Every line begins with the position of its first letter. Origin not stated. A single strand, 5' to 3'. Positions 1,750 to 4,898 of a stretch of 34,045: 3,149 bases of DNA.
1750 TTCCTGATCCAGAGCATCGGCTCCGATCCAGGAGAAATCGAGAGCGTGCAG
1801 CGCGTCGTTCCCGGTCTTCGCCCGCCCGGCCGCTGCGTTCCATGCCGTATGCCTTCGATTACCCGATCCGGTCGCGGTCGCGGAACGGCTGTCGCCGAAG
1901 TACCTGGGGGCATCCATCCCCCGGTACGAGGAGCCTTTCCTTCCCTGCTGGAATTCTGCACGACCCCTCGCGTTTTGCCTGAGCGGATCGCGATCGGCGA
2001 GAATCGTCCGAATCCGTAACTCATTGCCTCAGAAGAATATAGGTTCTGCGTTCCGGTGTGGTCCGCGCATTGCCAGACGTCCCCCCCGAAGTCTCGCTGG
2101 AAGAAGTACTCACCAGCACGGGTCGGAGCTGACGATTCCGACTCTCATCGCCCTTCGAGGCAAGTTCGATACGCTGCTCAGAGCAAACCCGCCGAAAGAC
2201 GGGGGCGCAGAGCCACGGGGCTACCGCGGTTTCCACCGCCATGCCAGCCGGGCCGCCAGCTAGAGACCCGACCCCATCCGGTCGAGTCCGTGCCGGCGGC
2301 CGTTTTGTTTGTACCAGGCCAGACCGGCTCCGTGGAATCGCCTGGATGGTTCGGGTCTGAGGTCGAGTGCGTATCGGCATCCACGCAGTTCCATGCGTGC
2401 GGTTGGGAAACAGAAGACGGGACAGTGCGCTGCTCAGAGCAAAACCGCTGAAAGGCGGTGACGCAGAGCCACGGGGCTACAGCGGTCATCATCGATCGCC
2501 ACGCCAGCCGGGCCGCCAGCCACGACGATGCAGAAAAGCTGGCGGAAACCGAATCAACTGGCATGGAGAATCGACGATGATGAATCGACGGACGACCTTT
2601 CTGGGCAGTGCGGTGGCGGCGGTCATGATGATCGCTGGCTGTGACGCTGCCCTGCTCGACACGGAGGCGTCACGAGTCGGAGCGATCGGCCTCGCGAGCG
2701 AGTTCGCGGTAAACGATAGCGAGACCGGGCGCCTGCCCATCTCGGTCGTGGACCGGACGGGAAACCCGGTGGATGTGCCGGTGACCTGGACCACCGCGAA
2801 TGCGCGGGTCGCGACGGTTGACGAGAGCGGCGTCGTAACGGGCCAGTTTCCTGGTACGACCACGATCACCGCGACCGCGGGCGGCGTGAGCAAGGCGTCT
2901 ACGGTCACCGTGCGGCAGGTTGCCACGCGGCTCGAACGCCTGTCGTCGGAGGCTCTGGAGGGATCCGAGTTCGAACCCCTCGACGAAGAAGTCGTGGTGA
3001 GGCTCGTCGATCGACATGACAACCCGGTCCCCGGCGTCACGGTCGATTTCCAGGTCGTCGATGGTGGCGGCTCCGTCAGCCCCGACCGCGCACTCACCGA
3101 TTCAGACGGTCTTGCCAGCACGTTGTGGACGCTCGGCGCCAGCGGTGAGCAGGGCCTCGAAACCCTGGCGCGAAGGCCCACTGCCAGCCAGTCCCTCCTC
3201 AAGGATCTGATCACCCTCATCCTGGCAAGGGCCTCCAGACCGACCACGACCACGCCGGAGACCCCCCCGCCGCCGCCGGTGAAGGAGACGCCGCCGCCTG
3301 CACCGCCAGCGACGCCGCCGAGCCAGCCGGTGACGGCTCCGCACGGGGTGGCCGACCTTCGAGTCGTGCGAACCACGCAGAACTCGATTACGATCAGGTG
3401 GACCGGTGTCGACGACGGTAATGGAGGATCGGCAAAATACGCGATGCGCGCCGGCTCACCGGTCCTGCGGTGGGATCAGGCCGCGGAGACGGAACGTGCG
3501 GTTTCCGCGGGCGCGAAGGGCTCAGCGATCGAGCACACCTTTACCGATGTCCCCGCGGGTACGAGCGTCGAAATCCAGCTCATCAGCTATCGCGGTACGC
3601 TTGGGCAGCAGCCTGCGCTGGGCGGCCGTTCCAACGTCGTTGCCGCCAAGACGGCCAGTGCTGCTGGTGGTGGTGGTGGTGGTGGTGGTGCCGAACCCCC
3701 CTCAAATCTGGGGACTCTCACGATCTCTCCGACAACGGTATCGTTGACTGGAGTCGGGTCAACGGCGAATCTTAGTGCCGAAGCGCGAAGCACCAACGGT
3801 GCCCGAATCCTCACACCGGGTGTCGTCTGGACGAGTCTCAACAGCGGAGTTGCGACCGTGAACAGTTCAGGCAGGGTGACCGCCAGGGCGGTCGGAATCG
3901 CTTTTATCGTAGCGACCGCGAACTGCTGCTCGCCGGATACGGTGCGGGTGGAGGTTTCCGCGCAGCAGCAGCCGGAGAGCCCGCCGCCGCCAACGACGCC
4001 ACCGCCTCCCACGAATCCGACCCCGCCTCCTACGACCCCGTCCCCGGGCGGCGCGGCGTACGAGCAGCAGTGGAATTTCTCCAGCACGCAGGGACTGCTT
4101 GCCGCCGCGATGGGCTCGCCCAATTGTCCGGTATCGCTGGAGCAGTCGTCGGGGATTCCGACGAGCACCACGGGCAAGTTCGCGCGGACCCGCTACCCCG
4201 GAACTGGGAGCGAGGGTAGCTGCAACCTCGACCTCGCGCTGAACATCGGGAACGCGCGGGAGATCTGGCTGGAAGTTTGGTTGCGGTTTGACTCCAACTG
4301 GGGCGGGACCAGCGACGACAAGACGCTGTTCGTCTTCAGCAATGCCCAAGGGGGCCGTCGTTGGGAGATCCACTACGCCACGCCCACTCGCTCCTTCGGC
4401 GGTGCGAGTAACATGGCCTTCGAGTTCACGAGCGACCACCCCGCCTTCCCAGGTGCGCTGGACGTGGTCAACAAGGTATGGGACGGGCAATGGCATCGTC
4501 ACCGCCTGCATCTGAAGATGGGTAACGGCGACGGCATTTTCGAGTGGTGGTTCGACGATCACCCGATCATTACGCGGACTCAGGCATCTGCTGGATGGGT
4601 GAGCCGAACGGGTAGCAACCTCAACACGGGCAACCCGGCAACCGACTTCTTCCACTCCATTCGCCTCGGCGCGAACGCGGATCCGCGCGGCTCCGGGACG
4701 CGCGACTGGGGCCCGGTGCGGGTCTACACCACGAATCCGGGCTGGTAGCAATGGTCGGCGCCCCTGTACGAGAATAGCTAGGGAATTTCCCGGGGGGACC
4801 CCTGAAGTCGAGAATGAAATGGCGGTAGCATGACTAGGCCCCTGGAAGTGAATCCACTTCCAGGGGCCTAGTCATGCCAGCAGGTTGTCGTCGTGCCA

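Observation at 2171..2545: Tandem GEMM-I riboswitch aptamers, both carrying A at the G20-equivalent (cGAMP-type) position, in the leader of a surface lipoprotein gene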

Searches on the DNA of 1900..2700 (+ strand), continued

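Call 58: search_with_rna_model(model_id=R1, sources=[L121, L122, L123, L124, L125, L126, L127, L128, L129, L130, L131, L132, L133, L134, L135, L136, L137, L138, L139, L140, L141, L142, L143, L144, L145, L146, L147, L148, L149, L150, L151, L152, L153, L154, L155, L156, L157, L158, L159, L160, L161, L162, L163, L164, L165, L166, L167, L168, L169, L170, L171, L172, L173, L174, L175, L176, L177, L178, L179, L180, L181, L182, L183, L184, L185, L186, L187, L188, L189, L190, L191, L192, L193, L194, L195, L196, L197, L198, L199, L200, L201, L202, L203, L204, L205, L206, L207, L208, L209, L210, L211, L212, L213, L214, L215, L216, L217, L218, L219, L220], max_evalue=0.001, make_alignment=true)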
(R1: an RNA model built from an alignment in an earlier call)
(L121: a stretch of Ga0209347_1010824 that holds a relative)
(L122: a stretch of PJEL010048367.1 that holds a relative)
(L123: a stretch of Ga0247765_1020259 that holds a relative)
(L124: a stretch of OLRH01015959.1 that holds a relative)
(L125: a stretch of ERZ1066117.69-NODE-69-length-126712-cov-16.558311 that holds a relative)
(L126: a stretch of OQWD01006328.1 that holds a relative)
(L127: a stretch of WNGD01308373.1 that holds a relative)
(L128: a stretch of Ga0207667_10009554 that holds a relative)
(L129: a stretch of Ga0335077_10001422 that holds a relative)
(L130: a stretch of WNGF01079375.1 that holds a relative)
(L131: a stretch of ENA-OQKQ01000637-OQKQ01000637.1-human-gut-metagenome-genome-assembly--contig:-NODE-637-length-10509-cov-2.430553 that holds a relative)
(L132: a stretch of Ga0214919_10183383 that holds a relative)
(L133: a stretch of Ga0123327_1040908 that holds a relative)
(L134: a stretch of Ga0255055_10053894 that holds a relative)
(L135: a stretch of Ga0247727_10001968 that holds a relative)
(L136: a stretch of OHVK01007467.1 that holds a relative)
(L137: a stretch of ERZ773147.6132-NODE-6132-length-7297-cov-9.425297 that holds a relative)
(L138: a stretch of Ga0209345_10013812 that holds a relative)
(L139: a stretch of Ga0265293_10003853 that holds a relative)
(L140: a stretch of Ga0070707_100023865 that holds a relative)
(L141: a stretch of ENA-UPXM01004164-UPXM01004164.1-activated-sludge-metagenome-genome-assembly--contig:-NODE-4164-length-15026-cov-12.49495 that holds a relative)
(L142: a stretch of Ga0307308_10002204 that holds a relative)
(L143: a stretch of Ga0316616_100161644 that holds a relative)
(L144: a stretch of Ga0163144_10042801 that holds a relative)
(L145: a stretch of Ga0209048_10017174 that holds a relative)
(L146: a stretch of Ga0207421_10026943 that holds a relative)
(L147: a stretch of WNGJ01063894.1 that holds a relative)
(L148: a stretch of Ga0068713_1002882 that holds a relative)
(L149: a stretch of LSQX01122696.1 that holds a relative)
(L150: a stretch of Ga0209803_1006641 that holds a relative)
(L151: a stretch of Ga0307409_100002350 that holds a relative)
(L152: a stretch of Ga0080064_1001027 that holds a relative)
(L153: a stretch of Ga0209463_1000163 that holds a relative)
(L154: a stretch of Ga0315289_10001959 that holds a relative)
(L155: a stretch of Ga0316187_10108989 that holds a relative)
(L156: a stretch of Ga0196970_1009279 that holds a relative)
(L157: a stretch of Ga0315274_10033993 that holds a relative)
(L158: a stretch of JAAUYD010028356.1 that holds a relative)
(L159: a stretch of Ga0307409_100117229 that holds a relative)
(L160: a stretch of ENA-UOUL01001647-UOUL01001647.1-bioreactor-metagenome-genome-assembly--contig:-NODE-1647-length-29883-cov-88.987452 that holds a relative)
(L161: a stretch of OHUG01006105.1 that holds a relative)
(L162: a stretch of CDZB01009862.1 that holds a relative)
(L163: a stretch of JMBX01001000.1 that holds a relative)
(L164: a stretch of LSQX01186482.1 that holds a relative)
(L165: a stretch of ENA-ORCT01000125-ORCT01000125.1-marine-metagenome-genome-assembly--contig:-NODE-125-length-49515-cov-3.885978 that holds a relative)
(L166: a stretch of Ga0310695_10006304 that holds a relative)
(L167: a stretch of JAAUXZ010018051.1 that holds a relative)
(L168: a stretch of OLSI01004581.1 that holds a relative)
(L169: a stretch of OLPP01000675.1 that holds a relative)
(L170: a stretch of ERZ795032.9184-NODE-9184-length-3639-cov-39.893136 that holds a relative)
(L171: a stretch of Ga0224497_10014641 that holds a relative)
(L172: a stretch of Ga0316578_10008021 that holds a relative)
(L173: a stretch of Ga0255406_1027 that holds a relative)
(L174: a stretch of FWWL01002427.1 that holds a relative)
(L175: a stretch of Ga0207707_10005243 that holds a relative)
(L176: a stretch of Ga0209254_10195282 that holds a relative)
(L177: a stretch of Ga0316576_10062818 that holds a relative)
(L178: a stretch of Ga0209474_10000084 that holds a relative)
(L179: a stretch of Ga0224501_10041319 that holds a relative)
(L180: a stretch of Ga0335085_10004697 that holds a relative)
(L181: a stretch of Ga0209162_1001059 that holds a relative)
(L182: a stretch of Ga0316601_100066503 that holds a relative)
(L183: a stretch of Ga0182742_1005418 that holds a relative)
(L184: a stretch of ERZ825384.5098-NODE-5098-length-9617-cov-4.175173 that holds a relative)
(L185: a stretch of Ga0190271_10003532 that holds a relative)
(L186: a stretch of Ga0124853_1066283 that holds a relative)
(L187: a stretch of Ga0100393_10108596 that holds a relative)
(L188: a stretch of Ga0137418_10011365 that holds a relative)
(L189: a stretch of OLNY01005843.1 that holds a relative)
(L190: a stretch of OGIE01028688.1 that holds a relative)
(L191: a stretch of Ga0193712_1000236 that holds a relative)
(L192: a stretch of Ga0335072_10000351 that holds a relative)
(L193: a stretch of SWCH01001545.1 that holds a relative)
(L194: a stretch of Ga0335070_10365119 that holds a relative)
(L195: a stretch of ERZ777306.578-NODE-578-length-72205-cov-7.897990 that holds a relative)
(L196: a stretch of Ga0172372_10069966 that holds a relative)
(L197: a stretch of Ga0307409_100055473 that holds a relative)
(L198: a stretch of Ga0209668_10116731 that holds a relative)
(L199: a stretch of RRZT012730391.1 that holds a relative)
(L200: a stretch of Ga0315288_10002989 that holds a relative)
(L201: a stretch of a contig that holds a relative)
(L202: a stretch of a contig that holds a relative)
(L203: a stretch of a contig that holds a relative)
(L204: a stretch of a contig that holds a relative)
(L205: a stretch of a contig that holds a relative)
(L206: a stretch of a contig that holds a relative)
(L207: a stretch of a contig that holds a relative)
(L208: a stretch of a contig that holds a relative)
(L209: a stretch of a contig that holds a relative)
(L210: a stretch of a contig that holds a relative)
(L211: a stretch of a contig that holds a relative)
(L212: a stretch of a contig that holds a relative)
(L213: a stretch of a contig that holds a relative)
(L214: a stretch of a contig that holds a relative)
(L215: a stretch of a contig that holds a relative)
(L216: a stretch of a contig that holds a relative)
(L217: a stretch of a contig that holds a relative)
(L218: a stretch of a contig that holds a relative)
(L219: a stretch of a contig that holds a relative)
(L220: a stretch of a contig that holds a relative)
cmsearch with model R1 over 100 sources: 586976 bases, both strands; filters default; matches with E-value up to 0.001: 114.
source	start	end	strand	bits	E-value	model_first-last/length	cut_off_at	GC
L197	680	768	-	104.7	6.6e-26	1-91/91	no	0.71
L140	5285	5374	+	100.9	7.5e-25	1-91/91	no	0.67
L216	1516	1604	+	100.1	1.2e-24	1-91/91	no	0.67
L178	6896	6985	-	98.1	4.5e-24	1-91/91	no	0.68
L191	5691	5782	+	98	4.9e-24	1-91/91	no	0.67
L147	1904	1993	-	96.2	1.6e-23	1-91/91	no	0.72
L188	1719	1807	-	94.9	3.5e-23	1-91/91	no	0.71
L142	3795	3885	+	94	6.2e-23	1-91/91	no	0.71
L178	3956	4046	-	92.5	1.7e-22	1-91/91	no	0.66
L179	200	294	+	87.4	4.5e-21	1-91/91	no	0.67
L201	1414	1506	-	74.3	1.9e-17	1-91/91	no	0.56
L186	1808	1900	-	74.2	2.1e-17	1-91/91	no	0.67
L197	845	937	-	70.5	2.2e-16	1-91/91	no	0.63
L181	374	462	-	70.4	2.5e-16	1-91/91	no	0.63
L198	543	634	+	70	3.1e-16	1-91/91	no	0.53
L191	5859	5951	+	69.9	3.3e-16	1-91/91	no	0.68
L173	7236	7327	+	69.7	3.8e-16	1-91/91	no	0.58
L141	3311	3400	+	68.8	6.8e-16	1-91/91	no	0.52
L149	608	707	-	68.6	7.7e-16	1-91/91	no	0.58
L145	4537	4626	+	68.4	8.8e-16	1-91/91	no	0.62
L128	10239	10337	-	67.7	1.4e-15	1-91/91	no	0.67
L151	8374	8465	+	67.5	1.5e-15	1-91/91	no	0.65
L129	423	510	+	65.9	4.5e-15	1-91/91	no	0.61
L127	846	936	-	65.7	5e-15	1-91/91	no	0.48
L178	6710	6802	-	65.2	7.1e-15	1-91/91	no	0.7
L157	1320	1411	+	64.8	8.9e-15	1-91/91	no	0.64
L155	1475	1560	+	64.6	1e-14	1-91/91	no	0.58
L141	1031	1122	+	64.5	1.1e-14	1-91/91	no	0.55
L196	1454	1542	+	64.4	1.2e-14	1-91/91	no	0.54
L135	3096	3188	+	64.3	1.3e-14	1-91/91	no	0.55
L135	3263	3355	+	64.1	1.4e-14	1-91/91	no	0.55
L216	1698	1789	+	64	1.5e-14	1-91/91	no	0.72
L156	2476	2559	+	63.4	2.2e-14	1-91/91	no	0.5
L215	3165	3248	-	63.3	2.3e-14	1-91/91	no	0.65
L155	120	205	-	63.2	2.5e-14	1-91/91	no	0.58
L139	2783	2885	-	63.1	2.6e-14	1-91/91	no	0.61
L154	6386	6487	+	62.8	3.3e-14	1-91/91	no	0.66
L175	10811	10905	-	62.7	3.5e-14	1-91/91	no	0.62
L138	1715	1802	+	62.5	3.9e-14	1-91/91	no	0.57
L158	9173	9260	+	62.2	4.6e-14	1-91/91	no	0.52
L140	5463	5554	+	61.9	5.9e-14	1-91/91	no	0.71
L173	8262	8353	+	61.4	7.7e-14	1-91/91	no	0.47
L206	3730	3833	+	61.4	7.8e-14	1-91/91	no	0.69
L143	1673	1765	-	60.9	1.1e-13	1-91/91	no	0.61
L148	238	323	+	60.8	1.1e-13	1-91/91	no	0.57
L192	4952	5041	-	60.4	1.5e-13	1-91/91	no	0.66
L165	7856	7934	-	60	2e-13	1-91/91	no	0.59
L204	885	975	+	59.6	2.4e-13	1-91/91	no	0.52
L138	1543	1631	+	59.3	3e-13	1-91/91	no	0.54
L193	1606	1693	+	59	3.7e-13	1-91/91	no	0.32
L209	286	371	+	58.9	4e-13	1-91/91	no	0.56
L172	4712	4796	+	58.3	5.9e-13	1-91/91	no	0.54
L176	1136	1220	-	58.2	6.2e-13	1-91/91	no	0.62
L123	135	246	-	57.9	7.5e-13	1-91/91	no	0.63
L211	119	274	+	57.7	8.4e-13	1-91/91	no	0.56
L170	2961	3051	-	57.7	8.6e-13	1-91/91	no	0.6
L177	1466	1559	+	57.5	9.5e-13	1-91/91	no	0.54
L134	1397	1484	-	57.3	1.1e-12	1-91/91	no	0.58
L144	67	166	+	57.1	1.3e-12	1-91/91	no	0.62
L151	5786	5888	+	56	2.5e-12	1-91/91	no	0.71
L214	5381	5473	-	56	2.6e-12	1-91/91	no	0.69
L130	37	127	+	55.9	2.6e-12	1-91/91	no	0.62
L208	1660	1760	+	55.9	2.7e-12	1-91/91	no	0.59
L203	696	783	+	55.9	2.8e-12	1-91/91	no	0.53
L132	1060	1150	+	55.8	2.9e-12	1-91/91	no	0.59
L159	541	625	+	55.7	3.1e-12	1-91/91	no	0.6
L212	215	300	-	55.6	3.2e-12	1-91/91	no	0.6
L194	400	482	+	55.4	3.7e-12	1-91/91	no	0.63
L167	2284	2398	-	55.3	4e-12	1-91/91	no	0.65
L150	1700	1790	+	55.2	4.3e-12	1-91/91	no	0.65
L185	8873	8973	+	55.2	4.4e-12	1-91/91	no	0.67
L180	1910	1999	+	55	4.7e-12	1-91/91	no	0.62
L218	5256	5348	+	55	4.8e-12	1-91/91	no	0.51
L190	867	954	+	54.9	5.2e-12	1-91/91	no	0.34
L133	1404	1487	-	54.8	5.7e-12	1-91/91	no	0.55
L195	3301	3383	+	54.7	5.8e-12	1-91/91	no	0.54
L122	1244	1337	-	53.3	1.4e-11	1-91/91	no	0.49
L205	433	519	-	53.1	1.7e-11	1-91/91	no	0.57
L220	6981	7069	+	52.4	2.6e-11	1-91/91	no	0.64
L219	367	446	+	52.2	3e-11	1-91/91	no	0.55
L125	780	873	+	51.3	5.1e-11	1-91/91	no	0.63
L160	4405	4490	+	51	6.4e-11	1-91/91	no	0.55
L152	2042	2131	+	50.7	7.5e-11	1-91/91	no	0.58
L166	6267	6352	+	49.9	1.2e-10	1-91/91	no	0.5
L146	1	78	-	49.2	1.9e-10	1-76/91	3'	0.51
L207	496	586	+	49.2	2e-10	1-91/91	no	0.57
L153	1928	2008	+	48.8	2.6e-10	1-91/91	no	0.47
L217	7789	7880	+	48.7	2.7e-10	1-91/91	no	0.47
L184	5209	5293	+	48.6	2.9e-10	1-91/91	no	0.56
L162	1252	1339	-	48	4.4e-10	1-91/91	no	0.4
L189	846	933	-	48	4.4e-10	1-91/91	no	0.4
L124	1399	1485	-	47.7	5.2e-10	1-91/91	no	0.48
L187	67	165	-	46.8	9.5e-10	1-91/91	no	0.54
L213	6120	6229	+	45.8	1.7e-09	1-91/91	no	0.7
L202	279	366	-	45.7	1.9e-09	1-91/91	no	0.47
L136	136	225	-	45.2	2.6e-09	1-91/91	no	0.5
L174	1202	1356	+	45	3e-09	1-91/91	no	0.6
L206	6796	6897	+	45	3.1e-09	1-91/91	no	0.64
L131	9958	10038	-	44.9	3.1e-09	1-91/91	no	0.56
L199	2939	3008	+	44.8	3.5e-09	12-86/91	no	0.57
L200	4527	4644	-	44.6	3.9e-09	1-91/91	no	0.49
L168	4951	5042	+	44.5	4.1e-09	1-91/91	no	0.49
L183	4524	4600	-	44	5.6e-09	1-91/91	no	0.45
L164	2360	2449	-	43.6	7.3e-09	1-91/91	no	0.54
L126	610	705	-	43.4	8.6e-09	1-91/91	no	0.47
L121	3890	3984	+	43.1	9.8e-09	1-91/91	no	0.4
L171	1572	1687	-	41.3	3.2e-08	1-91/91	no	0.64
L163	183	273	-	40.7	4.6e-08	1-91/91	no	0.41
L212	362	498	-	38.9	1.5e-07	1-91/91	no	0.59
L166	6129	6211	+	37.6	3.5e-07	1-91/91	no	0.51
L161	618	715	+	37.4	3.8e-07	1-91/91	no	0.52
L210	1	52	-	33.3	5.6e-06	1-53/91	3'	0.63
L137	5884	5967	-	33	6.8e-06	12-86/91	no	0.58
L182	1609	1705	+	27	0.00032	1-91/91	no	0.42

Alignment A3: 114 matches aligned to the model, 200 columns, each read 5' to 3' on its own strand. Consensus structure (alignment columns), stored with it:
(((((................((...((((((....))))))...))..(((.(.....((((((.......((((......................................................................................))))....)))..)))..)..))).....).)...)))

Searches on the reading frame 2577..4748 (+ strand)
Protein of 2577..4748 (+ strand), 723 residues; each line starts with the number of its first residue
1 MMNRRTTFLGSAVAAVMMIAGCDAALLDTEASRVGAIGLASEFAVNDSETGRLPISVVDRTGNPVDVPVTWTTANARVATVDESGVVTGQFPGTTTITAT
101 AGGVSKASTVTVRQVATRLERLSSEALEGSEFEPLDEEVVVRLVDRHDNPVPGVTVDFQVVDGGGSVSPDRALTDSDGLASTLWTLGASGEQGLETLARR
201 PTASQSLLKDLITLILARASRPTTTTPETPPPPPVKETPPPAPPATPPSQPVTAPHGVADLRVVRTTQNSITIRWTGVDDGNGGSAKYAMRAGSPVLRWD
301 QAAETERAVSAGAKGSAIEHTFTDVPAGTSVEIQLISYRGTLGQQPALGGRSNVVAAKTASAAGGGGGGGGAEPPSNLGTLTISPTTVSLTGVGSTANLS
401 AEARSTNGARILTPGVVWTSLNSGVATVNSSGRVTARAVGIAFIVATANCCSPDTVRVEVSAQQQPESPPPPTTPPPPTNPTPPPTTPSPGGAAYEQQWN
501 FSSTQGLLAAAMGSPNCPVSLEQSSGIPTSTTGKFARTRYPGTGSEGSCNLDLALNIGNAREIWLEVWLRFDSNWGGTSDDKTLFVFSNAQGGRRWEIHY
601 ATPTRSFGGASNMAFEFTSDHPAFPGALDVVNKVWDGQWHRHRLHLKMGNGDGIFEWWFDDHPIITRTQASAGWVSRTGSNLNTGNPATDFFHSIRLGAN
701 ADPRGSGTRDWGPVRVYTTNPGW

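Call 8: search_protein_families(library=pfam, proteins=[window:2577-4748:+], max_evalue=0.001)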
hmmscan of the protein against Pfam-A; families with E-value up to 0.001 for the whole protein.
window:2577-4748:+ (723 aa): 2 families
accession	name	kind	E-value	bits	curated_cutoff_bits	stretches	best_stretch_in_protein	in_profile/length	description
PF02368.24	Big_2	-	2.2e-14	53.6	22.8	2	381-450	5-70/79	Bacterial Ig-like domain (group 2)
PF02369.22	Big_1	-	5.2e-10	39.7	34.9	1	138-185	20-67/93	Bacterial Ig-like domain (group 1)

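Call 15: find_encoding_contigs(protein=window:2577-4748:+, flank=10000, max_places=6)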
Protein window:2577-4748:+ (723 aa): no gene with exactly this product is on record in the collection.

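Call 18: find_homologous_proteins(query=window:2577-4748:+, max_evalue=1e-10)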
Query window:2577-4748:+ (723 aa): 93 proteins with E <= 1e-10 among 8000 candidates.
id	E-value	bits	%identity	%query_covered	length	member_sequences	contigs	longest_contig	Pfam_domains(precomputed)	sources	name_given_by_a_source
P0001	0.0e+0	1618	100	100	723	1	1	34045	PF26182.1,PF02369.23,PF02368.25,PF26918.1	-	-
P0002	2.2e-113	398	43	29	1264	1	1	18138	PF21764.4,PF26182.1,PF02369.23,PF17766.8,PF22359.3,PF02368.25,PF26918.1,PF00041.28,PF16656.12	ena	-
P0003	9.2e-63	231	36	28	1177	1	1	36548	PF26182.1,PF02369.23,PF21461.4,PF02368.25,PF26918.1,PF00041.28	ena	-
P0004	4.6e-58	215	43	12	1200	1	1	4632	PF26182.1,PF02369.23,PF22359.3,PF02368.25,PF26918.1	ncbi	ncbi:MAG: Ig-like domain-containing protein, partial [Gemmatimonadota bacterium]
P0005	2.2e-53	200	42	16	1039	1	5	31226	PF26182.1,PF02369.23,PF02368.25,PF26918.1,PF00041.28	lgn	-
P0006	9.7e-53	198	38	21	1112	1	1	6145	PF21764.4,PF26182.1,PF02369.23,PF25354.2,PF22359.3,PF02368.25,PF26918.1,PF09134.17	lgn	-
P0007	4.0e-49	186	43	10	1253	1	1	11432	PF26182.1,PF02369.23,PF14099.14,PF22359.3,PF02368.25,PF26918.1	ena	-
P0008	1.2e-47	181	44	9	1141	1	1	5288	PF17789.8,PF02369.23,PF24025.2,PF13620.13,PF26198.1,PF09134.17,PF00630.26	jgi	jgi:hypothetical protein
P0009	2.1e-43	167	43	11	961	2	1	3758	PF26182.1,PF02369.23,PF22359.3,PF02368.25,PF26918.1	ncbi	ncbi:MAG TPA: Ig-like domain-containing protein, partial [Longimicrobiaceae bacterium]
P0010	5.2e-42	162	29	81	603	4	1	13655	PF02369.23,PF00041.28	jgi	jgi:hypothetical protein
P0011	1.7e-39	154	47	9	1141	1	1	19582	PF26182.1,PF02369.23,PF22359.3,PF02368.25,PF26918.1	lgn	-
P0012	1.1e-37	148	44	12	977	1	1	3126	PF26182.1,PF02369.23,PF14099.14,PF22359.3,PF02368.25,PF26918.1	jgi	jgi:uncharacterized protein YjdB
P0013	2.8e-36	143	38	21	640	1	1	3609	PF26182.1,PF17789.8,PF02369.23,PF25354.2,PF22359.3,PF02368.25,PF26918.1,PF09134.17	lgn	-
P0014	1.7e-35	141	55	7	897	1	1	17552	PF26182.1,PF02369.23,PF22359.3,PF02368.25,PF26918.1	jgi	jgi:uncharacterized protein YjdB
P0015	9.4e-33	132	38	9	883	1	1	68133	PF21764.4,PF07679.23,PF26182.1,PF13927.13,PF21461.4,PF00047.32,PF22359.3,PF02368.25,PF20578.5,PF26918.1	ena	-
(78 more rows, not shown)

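Call 49: search_protein_families(library=pfam, proteins=[window:2577-4748:+], max_evalue=0.001)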
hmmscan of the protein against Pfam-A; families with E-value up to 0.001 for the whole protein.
window:2577-4748:+ (723 aa): 2 families
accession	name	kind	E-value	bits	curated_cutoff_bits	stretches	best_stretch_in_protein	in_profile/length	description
PF02368.24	Big_2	-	2.2e-14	53.6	22.8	2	381-450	5-70/79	Bacterial Ig-like domain (group 2)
PF02369.22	Big_1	-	5.2e-10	39.7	34.9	1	138-185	20-67/93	Bacterial Ig-like domain (group 1)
